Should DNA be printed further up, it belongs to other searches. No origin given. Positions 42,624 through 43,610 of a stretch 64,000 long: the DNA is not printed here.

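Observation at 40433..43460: VirB4 with ~180-aa Pro/Ala-rich N-terminal extension and a separate upstream VirB4-N-like gene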

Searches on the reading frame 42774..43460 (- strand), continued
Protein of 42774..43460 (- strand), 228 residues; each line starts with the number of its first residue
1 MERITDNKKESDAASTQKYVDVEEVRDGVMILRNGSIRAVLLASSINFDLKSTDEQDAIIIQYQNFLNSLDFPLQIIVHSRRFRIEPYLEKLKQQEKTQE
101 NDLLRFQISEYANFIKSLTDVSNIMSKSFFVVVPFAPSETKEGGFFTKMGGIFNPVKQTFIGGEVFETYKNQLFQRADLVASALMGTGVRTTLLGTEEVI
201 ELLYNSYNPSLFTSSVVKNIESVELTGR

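Call 16: get_annotated_region(hit=H37, flank=6000)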
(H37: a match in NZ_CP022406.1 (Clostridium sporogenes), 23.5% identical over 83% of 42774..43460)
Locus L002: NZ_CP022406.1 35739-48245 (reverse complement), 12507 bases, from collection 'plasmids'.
description: Clostridium sporogenes strain AM553 plasmid unnamed1, complete sequence
organism: Clostridium sporogenes (NCBI taxid 1509)
taxonomy: Bacteria; Bacillota; Clostridia; Eubacteriales; Clostridiaceae; Clostridium; Clostridium sporogenes
host: -; source: -; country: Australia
typing (MOB-suite, as given by PLSDB): non-mobilizable; replicon rep_cluster_1536; mating-pair formation MPF_T
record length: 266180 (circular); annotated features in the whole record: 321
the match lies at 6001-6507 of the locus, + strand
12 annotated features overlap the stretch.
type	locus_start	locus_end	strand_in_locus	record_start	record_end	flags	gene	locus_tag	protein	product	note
CDS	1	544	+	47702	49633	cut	-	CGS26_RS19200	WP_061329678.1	AAA family ATPase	-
CDS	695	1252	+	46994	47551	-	-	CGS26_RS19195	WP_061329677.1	Cas9 inhibitor AcrIIA9 family protein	-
CDS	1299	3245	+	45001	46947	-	-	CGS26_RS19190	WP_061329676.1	PcfJ domain-containing protein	-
CDS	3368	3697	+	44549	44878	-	-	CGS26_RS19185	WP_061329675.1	hypothetical protein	-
CDS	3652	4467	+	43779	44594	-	-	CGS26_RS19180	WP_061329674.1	sigma-70 family RNA polymerase sigma factor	GO:0006352 - DNA-templated transcription initiation [Evidence IEA]; GO:0006355 - regulation of DNA-templated ...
CDS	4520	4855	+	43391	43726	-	-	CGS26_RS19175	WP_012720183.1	hypothetical protein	-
CDS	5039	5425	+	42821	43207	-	-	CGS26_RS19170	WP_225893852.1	hypothetical protein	-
CDS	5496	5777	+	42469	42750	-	-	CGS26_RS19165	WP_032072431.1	PrgI family protein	-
CDS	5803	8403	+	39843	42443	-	-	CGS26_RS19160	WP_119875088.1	ATP-binding protein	-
CDS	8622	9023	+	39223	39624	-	-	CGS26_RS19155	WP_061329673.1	hypothetical protein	-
CDS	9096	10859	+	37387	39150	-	-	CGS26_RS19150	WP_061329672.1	hypothetical protein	-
CDS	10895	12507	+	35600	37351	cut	-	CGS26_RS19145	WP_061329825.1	C40 family peptidase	-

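Call 17: get_annotated_region(hit=H12, flank=6000)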
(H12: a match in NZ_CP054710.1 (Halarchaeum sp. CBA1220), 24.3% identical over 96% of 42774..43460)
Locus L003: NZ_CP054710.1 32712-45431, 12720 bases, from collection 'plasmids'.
description: Halarchaeum sp. CBA1220 plasmid pCBA1220-03, complete sequence
organism: Halarchaeum sp. CBA1220 (NCBI taxid 1853682)
taxonomy: Archaea; Euryarchaeota; Halobacteria; Halobacteriales; Halobacteriaceae; Halarchaeum; Halarchaeum sp. CBA1220
host: -; source: solar salt; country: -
typing (MOB-suite, as given by PLSDB): non-mobilizable
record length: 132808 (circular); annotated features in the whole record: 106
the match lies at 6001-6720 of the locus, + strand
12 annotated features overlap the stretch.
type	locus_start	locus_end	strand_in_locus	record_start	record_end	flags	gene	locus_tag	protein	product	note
CDS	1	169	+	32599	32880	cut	-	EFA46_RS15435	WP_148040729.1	hypothetical protein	-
CDS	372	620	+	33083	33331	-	-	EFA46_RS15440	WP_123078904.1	hypothetical protein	-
CDS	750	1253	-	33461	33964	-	-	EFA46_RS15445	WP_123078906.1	hypothetical protein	-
CDS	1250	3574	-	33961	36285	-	-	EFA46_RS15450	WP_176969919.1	hypothetical protein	-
CDS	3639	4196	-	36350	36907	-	-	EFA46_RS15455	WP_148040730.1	hypothetical protein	-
CDS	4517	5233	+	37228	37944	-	-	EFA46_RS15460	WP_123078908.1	hypothetical protein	-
CDS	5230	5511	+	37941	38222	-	-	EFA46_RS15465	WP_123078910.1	hypothetical protein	-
CDS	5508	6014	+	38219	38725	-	-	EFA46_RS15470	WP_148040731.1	hypothetical protein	-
CDS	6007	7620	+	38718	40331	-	-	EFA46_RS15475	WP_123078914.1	hypothetical protein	-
CDS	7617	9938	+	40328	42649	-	-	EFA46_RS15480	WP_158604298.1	DUF87 domain-containing protein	-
CDS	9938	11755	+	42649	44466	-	-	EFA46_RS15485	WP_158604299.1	hypothetical protein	-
CDS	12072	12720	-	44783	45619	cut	-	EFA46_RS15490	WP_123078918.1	hypothetical protein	-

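Call 37: predict_structure(alignment_id=A1)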
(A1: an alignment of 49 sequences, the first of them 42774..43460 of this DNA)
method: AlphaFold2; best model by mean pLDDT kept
length: 228 residues; sequences in the alignment: 49
mean_pLDDT: 65.0   pTM: 0.56
mean pLDDT of the five models: 65.0, 64.6, 63.0, 56.4, 54.7
residues with pLDDT >= 90: 4; 70-90: 107; 50-70: 56; < 50: 61
segments of 3 or more residues with pLDDT < 50: 1-18, 46-48, 140-145, 148-160, 208-217, 219-228
pLDDT, mean of each block of 10 residues (from residue 1): 31 39 78 80 61 63 71 70 70 86 88 77 64 72 46 43 74 89 76 79 54 40 39
secondary structure, 60 per line:
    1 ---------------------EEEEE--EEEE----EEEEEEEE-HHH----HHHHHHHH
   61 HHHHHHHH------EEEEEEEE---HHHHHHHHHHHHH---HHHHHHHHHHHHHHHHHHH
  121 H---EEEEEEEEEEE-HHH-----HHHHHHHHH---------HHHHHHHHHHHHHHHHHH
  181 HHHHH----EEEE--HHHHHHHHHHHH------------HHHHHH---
elements in order: E22-26 E29-32 E37-44 H53-68 E75-82 H86-98 H102-121 E125-135 H145-153 H163-185 E190-193 H196-207 H220-225

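Call 39: search_protein_representatives(protein=window:42774-43460:-)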
Query: 228 residues. Proteins with E-value up to 0.001 (for the whole library): 2250; up to 1e-10: 1039; up to 1e-30: 264. The best 150 are listed.
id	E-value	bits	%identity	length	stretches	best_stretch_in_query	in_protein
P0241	2.2e-77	275.5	58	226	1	2-225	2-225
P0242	1.3e-73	263.2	56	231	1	9-226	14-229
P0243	6.4e-57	208.7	48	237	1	12-219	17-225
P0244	1.1e-56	207.9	48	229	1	7-210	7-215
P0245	6.8e-54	198.8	48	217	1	12-212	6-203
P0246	8.3e-54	198.5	45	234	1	12-225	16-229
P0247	2.3e-53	197.0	49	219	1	15-211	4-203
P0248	1.5e-52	194.4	46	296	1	10-222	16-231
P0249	2.8e-52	193.5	45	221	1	9-212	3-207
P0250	8.2e-52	192.0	48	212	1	14-212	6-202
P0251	1.3e-51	191.4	46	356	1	10-222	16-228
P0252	2.6e-51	190.4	41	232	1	8-224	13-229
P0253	7.1e-51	189.0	44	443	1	13-215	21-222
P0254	1.1e-50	188.3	53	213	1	14-210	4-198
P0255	2.8e-50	187.0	47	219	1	12-209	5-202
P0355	4.0e-40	153.8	42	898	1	14-213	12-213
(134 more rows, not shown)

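Call 46: find_homologous_proteins(query=P0355)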
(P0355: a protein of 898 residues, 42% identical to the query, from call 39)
Query P0355 (898 aa): 571 proteins with E <= 0.001 among 8000 candidates; the best 120 are listed.
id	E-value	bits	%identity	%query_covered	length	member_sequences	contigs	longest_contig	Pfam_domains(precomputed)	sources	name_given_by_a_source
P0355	0.0e+0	1965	100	100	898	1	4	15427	PF19044.7,PF01935.24,PF12846.14,PF26593.2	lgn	-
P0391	0.0e+0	1505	74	100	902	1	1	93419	PF19044.7,PF01935.24,PF11130.15,PF12846.14,PF26593.2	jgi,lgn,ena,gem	-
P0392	0.0e+0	1495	73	100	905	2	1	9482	PF19044.7,PF01935.24,PF11130.15,PF12846.14,PF26593.2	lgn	-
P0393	0.0e+0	1495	73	100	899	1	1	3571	PF19044.7,PF01935.24,PF11130.15,PF12846.14,PF26593.2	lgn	-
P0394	0.0e+0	1494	74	99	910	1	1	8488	PF19044.7,PF01935.24,PF11130.15,PF12846.14,PF26593.2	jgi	jgi:type IV secretory pathway VirB4 component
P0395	0.0e+0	1490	74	100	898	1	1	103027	PF19044.7,PF01935.24,PF11130.15,PF12846.14,PF26593.2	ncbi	-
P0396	0.0e+0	1484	72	100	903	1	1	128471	PF19044.7,PF01935.24,PF11130.15,PF12846.14,PF26593.2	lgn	-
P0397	0.0e+0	1483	75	99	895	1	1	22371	PF19044.7,PF01935.24,PF11130.15,PF12846.14,PF26593.2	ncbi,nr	ncbi:MAG TPA: DUF87 domain-containing protein [Candidatus Saccharimonadales bacterium]|nr:DUF87 doma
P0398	0.0e+0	1481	73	100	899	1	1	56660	PF19044.7,PF01935.24,PF11130.15,PF12846.14,PF26593.2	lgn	-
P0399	0.0e+0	1480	73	100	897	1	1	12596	PF19044.7,PF01935.24,PF11130.15,PF12846.14,PF26593.2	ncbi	-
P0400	0.0e+0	1479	74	100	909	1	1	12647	PF19044.7,PF01935.24,PF11130.15,PF12846.14,PF26593.2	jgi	jgi:conjugal transfer ATP-binding protein TraC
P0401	0.0e+0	1478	72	100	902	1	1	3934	PF19044.7,PF01935.24,PF11130.15,PF12846.14,PF26593.2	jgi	jgi:type IV secretory pathway VirB4 component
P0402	0.0e+0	1474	73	100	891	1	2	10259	PF19044.7,PF01935.24,PF11130.15,PF12846.14,PF26593.2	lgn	-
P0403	0.0e+0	1462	74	99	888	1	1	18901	PF19044.7,PF01935.24,PF11130.15,PF12846.14,PF26593.2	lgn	-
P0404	0.0e+0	1460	74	99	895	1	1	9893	PF19044.7,PF01935.24,PF11130.15,PF12846.14,PF26593.2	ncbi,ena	ncbi:MAG: DUF87 domain-containing protein [Patescibacteria group bacterium]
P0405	0.0e+0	1456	73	100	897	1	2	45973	PF19044.7,PF01935.24,PF11130.15,PF12846.14,PF26593.2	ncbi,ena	ncbi:MAG: DUF87 domain-containing protein [Patescibacteria group bacterium]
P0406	0.0e+0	1449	72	100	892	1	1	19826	PF19044.7,PF01935.24,PF11130.15,PF12846.14,PF26593.2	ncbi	-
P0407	0.0e+0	1447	73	99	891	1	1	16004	PF19044.7,PF01935.24,PF11130.15,PF12846.14,PF26593.2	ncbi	-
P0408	0.0e+0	1447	73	100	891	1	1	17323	PF19044.7,PF01935.24,PF11130.15,PF12846.14,PF26593.2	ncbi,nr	ncbi:MAG: DUF87 domain-containing protein [bacterium]|nr:DUF87 domain-containing protein [bacterium]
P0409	0.0e+0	1446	73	100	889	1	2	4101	PF19044.7,PF01935.24,PF11130.15,PF12846.14,PF26593.2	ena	-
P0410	0.0e+0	1445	72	100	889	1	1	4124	PF19044.7,PF01935.24,PF11130.15,PF12846.14,PF26593.2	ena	-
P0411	0.0e+0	1444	72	100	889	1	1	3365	PF19044.7,PF01935.24,PF11130.15,PF12846.14,PF26593.2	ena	-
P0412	0.0e+0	1444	73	99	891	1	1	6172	PF19044.7,PF01935.24,PF11130.15,PF12846.14,PF26593.2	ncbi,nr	ncbi:MAG: hypothetical protein Q7K33_02585 [Candidatus Berkelbacteria bacterium]|nr:hypothetical pro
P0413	0.0e+0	1442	73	100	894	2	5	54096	PF19044.7,PF01935.24,PF11130.15,PF12846.14,PF26593.2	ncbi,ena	ncbi:MAG: DUF87 domain-containing protein [Patescibacteria group bacterium]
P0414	0.0e+0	1442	73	100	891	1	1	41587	PF19044.7,PF01935.24,PF11130.15,PF12846.14,PF26593.2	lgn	-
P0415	0.0e+0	1441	73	99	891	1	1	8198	PF19044.7,PF01935.24,PF11130.15,PF12846.14,PF26593.2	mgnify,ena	mgnify:CR=1 FL=1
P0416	0.0e+0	1441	73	99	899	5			PF19044.7,PF01935.24,PF11130.15,PF12846.14,PF26593.2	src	-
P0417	0.0e+0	1441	72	100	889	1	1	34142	PF19044.7,PF01935.24,PF11130.15,PF12846.14,PF26593.2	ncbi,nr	ncbi:MAG: hypothetical protein NUV80_04880 [Candidatus Berkelbacteria bacterium]|nr:hypothetical pro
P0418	0.0e+0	1437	73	99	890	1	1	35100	PF19044.7,PF01935.24,PF11130.15,PF12846.14,PF26593.2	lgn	-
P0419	0.0e+0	1437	73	99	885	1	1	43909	PF19044.7,PF01935.24,PF11130.15,PF12846.14,PF26593.2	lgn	-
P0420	0.0e+0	1429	71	98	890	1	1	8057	PF19044.7,PF01935.24,PF11130.15,PF12846.14,PF26593.2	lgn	-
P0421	0.0e+0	1396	72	100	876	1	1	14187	PF19044.7,PF01935.24,PF11130.15,PF12846.14,PF26593.2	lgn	-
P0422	0.0e+0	1391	75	92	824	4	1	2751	PF19044.7,PF01935.24,PF11130.15,PF12846.14,PF26593.2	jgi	jgi:type IV secretory pathway VirB4 component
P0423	0.0e+0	1335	67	100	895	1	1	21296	PF19044.7,PF01935.24,PF11130.15,PF12846.14,PF26593.2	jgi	-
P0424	0.0e+0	1321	66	100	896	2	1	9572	PF19044.7,PF01935.24,PF11130.15,PF12846.14,PF26593.2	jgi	-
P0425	0.0e+0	1307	71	92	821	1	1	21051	PF19044.7,PF01935.24,PF11130.15,PF12846.14,PF26593.2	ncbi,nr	ncbi:MAG: DUF87 domain-containing protein, partial [Candidatus Berkelbacteria bacterium]|nr:DUF87 do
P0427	0.0e+0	1242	63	100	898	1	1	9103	PF19044.7,PF01935.24,PF11130.15,PF12846.14,PF26593.2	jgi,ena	-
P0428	0.0e+0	1178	61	99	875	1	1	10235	PF19044.7,PF01935.24,PF11130.15,PF12846.14,PF26593.2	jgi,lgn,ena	-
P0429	0.0e+0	1168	59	99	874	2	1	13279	PF19044.7,PF01935.24,PF12846.14,PF26593.2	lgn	-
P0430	0.0e+0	1161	60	98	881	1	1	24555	PF19044.7,PF01935.24,PF12846.14,PF26593.2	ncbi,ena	-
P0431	0.0e+0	1159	59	100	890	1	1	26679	PF19044.7,PF01935.24,PF12846.14,PF26593.2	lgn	-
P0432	0.0e+0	1156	61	98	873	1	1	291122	PF19044.7,PF01935.24,PF12846.14,PF26593.2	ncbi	-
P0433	0.0e+0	1155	58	99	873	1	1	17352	PF19044.7,PF01935.24,PF11130.15,PF12846.14,PF26593.2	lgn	-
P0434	0.0e+0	1152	61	98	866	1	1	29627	PF19044.7,PF01935.24,PF12846.14,PF26593.2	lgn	-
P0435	0.0e+0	1148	59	98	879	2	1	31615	PF19044.7,PF01935.24,PF12846.14,PF26593.2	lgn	-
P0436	0.0e+0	1148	59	98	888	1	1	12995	PF19044.7,PF01935.24,PF12846.14,PF26593.2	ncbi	-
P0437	0.0e+0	1148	59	100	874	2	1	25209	PF19044.7,PF01935.24,PF11130.15,PF12846.14,PF26593.2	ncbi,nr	ncbi:ATP-binding protein [Candidatus Berkelbacteria bacterium]|nr:ATP-binding protein [Candidatus Be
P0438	0.0e+0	1147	59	98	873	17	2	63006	PF19044.7,PF01935.24,PF11130.15,PF12846.14,PF26593.2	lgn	-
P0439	0.0e+0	1143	60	98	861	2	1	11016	PF19044.7,PF01935.24,PF12846.14,PF26593.2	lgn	-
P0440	0.0e+0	1143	59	100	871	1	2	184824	PF19044.7,PF01935.24,PF12846.14,PF26593.2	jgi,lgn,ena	-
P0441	0.0e+0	1141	57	98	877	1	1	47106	PF19044.7,PF01935.24,PF11130.15,PF12846.14,PF26593.2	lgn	-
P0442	0.0e+0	1139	59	99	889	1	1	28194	PF19044.7,PF01935.24,PF12846.14,PF26593.2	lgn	-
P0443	0.0e+0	1138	59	98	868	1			PF19044.7,PF01935.24,PF12846.14,PF26593.2,PF03135.20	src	-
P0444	0.0e+0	1137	59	98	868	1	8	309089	PF19044.7,PF01935.24,PF12846.14,PF26593.2,PF03135.20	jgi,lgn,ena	-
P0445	0.0e+0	1135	58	99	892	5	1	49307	PF19044.7,PF01935.24,PF12846.14,PF26593.2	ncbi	ncbi:MAG: DUF87 domain-containing protein [Patescibacteria group bacterium]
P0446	0.0e+0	1132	59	98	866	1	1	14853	PF19044.7,PF01935.24,PF11130.15,PF12846.14,PF26593.2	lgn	-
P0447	0.0e+0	1131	59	98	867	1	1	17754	PF19044.7,PF01935.24,PF11130.15,PF12846.14,PF26593.2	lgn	-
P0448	0.0e+0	1131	59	98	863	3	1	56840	PF19044.7,PF01935.24,PF12846.14,PF26593.2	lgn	-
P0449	0.0e+0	1130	58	100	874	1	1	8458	PF19044.7,PF01935.24,PF12846.14,PF26593.2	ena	-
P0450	0.0e+0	1129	59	98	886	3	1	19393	PF19044.7,PF01935.24,PF11130.15,PF12846.14,PF26593.2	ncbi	ncbi:MAG: DUF87 domain-containing protein [Patescibacteria group bacterium]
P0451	0.0e+0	1128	58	99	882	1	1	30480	PF19044.7,PF01935.24,PF12846.14,PF26593.2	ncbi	-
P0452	0.0e+0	1128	58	99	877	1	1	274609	PF19044.7,PF01935.24,PF12846.14,PF26593.2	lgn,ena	-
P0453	0.0e+0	1125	57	98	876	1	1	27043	PF19044.7,PF01935.24,PF12846.14,PF26593.2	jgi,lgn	-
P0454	0.0e+0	1119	58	98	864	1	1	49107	PF19044.7,PF01935.24,PF12846.14,PF26593.2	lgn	-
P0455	0.0e+0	1118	57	100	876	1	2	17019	PF19044.7,PF01935.24,PF11130.15,PF12846.14,PF26593.2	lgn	-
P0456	0.0e+0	1097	83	64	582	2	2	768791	PF19044.7,PF01935.24,PF11130.15,PF12846.14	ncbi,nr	ncbi:MAG: ATP-binding protein [Candidatus Berkelbacteria bacterium]|nr:MAG: ATP-binding protein [Can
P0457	0.0e+0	1094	56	98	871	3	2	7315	PF19044.7,PF01935.24,PF11130.15,PF12846.14,PF26593.2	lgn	-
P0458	0.0e+0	1082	57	95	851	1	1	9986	PF19044.7,PF01935.24,PF11130.15,PF12846.14,PF26593.2,PF03135.20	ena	-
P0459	0.0e+0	1076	56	98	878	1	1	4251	PF19044.7,PF01935.24,PF11130.15,PF12846.14,PF26593.2,PF03135.20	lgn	-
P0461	1.6e-273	928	69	69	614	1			PF19044.7,PF01935.24,PF11130.15,PF26593.2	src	-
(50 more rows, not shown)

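Call 52: find_encoding_contigs(protein=P0395, flank=8000, max_places=1)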
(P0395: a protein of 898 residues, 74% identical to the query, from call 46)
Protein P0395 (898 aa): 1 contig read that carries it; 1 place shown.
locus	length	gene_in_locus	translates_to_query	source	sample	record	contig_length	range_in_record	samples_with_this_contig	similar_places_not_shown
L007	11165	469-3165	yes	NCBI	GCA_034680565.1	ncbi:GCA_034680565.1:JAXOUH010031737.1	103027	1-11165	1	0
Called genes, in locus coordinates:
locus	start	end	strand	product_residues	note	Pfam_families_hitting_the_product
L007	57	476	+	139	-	PF12666:PrgI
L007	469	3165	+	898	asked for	PF11130:TraC_F_IV (faint), PF26593:TraC-like, PF12846:AAA_10 (faint), PF19044:P-loop_TraG, PF01935:DUF87 (weak), PF19044:P-loop_TraG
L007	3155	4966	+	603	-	-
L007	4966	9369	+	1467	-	-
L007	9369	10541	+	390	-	PF01464:SLT (faint), PF13406:SLT_2, PF13529:Peptidase_C39_2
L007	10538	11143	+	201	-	-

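Call 57: predict_structure(alignment_id=A2)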
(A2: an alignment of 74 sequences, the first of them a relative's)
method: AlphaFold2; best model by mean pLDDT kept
length: 898 residues; sequences in the alignment: 74
mean_pLDDT: 68.3   pTM: 0.44
mean pLDDT of the five models: 68.3, 66.2, 65.2, 65.0, 64.5
residues with pLDDT >= 90: 33; 70-90: 527; 50-70: 115; < 50: 223
segments of 3 or more residues with pLDDT < 50: 1-15, 137-146, 151-157, 214-217, 219-268, 270-314, 330-337, 484-547, 873-886, 896-898
pLDDT, mean of each block of 10 residues (from residue 1): 35 49 84 85 69 74 79 70 78 88 88 76 74 64 45 48 82 90 85 84 67 45 37 35 39 29 34 31 31 30 37 52 59 49 78 81 66 79 69 75 82 74 78 76 68 88 88 76 46 28 27 32 36 33 44 84 77 78 88 82 82 80 72 84 84 87 87 77 87 85 83 75 81 85 87 83 87 86 88 87 88 86 83 86 84 78 67 48 49 53
secondary structure, 60 per line:
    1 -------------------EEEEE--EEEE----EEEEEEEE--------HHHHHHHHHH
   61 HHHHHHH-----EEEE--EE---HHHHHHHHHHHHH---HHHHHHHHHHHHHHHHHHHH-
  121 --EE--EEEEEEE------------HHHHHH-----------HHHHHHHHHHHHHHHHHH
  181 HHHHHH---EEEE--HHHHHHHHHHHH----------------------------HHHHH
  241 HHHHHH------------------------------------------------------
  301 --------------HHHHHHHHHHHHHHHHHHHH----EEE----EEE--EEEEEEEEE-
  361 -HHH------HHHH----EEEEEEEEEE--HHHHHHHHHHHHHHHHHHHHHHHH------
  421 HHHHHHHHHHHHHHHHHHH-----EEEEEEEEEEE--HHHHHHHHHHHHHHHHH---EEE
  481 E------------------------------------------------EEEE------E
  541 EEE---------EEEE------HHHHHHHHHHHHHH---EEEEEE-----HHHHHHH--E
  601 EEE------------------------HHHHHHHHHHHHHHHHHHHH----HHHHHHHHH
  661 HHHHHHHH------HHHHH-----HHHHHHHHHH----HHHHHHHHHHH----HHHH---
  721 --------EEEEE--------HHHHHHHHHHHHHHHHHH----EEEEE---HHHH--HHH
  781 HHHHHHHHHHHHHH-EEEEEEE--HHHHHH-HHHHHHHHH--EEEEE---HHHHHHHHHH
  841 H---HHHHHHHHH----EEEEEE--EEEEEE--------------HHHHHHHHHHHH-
elements in order (helices of 4 or more, strands of 3 or more residues): E20-24 E27-30 E35-42 H51-67 E73-76 H84-96 H100-119 E127-133 H146-151 H163-186 E190-193 H196-207 H236-246 H315-334 E339-341 E346-348 E351-359 H371-374 E379-388 H391-414 H421-439 E445-455 H458-474 E478-481 E530-533 E540-543 E553-556 H563-576 E580-585 H591-597 E600-603 H628-647 H652-668 H675-679 H685-694 H699-709 H714-717 E729-733 H742-759 E764-768 H772-775 H778-794 E796-802 H805-810 H812-820 E823-827 H831-841 H845-853 E858-863 E866-871 H886-897
